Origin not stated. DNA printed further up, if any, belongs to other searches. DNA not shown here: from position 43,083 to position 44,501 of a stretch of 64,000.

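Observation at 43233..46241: Unknown two-gene module: 372-aa orphan protein plus 577-aa nitrilase-fold protein at the head of the defence-like island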

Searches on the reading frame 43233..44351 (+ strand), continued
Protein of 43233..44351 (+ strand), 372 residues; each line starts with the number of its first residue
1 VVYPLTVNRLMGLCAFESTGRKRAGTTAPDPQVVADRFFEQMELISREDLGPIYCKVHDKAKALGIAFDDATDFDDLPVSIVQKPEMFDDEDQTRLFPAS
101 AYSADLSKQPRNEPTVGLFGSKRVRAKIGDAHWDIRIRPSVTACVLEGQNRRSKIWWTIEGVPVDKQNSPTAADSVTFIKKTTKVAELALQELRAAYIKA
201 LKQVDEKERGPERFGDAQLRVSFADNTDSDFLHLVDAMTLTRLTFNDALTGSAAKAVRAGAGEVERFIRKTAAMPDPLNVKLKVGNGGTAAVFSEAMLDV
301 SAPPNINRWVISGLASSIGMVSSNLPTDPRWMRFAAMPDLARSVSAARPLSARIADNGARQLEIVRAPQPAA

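Call 101: search_protein_families(library=padloc, proteins=[L015:5861-7249:-, L015:7249-7956:-, L014:4450-5217:+], max_evalue=0.00001)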
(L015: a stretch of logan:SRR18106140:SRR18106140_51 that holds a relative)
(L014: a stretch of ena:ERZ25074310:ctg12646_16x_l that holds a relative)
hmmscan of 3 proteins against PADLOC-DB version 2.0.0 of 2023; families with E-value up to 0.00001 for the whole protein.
L015:5861-7249:- (462 aa): 22 families
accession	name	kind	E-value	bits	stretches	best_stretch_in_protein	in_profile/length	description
PDLC00829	E1-E2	-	1.8e-12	45.1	1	181-297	169-284/426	E1-E2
PDLC00837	E1-E2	-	3e-11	40.8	1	179-282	321-427/593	E1-E2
PDLC00855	E1-E2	-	6.9e-11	39.9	1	181-272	300-388/579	E1-E2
PDLC00832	E1-E2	-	4.8e-10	36.2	1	181-262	336-414/588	E1-E2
PDLC00848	E1-E2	-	7.6e-10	35.7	1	180-269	371-457/607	E1-E2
PDLC00835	E1-E2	-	8.1e-09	32.3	1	158-293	347-481/778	E1-E2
PDLC00836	E1-E2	-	1.4e-08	31.8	1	181-263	339-419/602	E1-E2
PDLC00844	E1-E2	-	1.7e-08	31.6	1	177-261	270-351/489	E1-E2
PDLC00856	E1-E2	-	3.6e-08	30.4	1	185-265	324-401/573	E1-E2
PDLC00828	E1-E2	-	4.4e-08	30.8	1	181-268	173-257/431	E1-E2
PDLC00850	E1-E2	-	9.8e-08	28.9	1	183-264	314-392/566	E1-E2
PDLC00839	E1-E2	-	1.3e-07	28.3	1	180-264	367-448/602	E1-E2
PDLC00846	E1-E2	-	1.4e-07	28.5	1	184-264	318-397/587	E1-E2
PDLC00851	E1-E2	-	1.5e-07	28.6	1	181-259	238-313/491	E1-E2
PDLC00847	E1-E2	-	4.6e-07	26.6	1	181-283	284-384/523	E1-E2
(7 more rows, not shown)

L015:7249-7956:- (235 aa): 0 families

L014:4450-5217:+ (256 aa): 1 family
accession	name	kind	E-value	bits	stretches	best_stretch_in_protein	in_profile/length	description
PDLC00759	Effector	-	8.8e-07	25.8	0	186-247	441-494/506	PN-superfamily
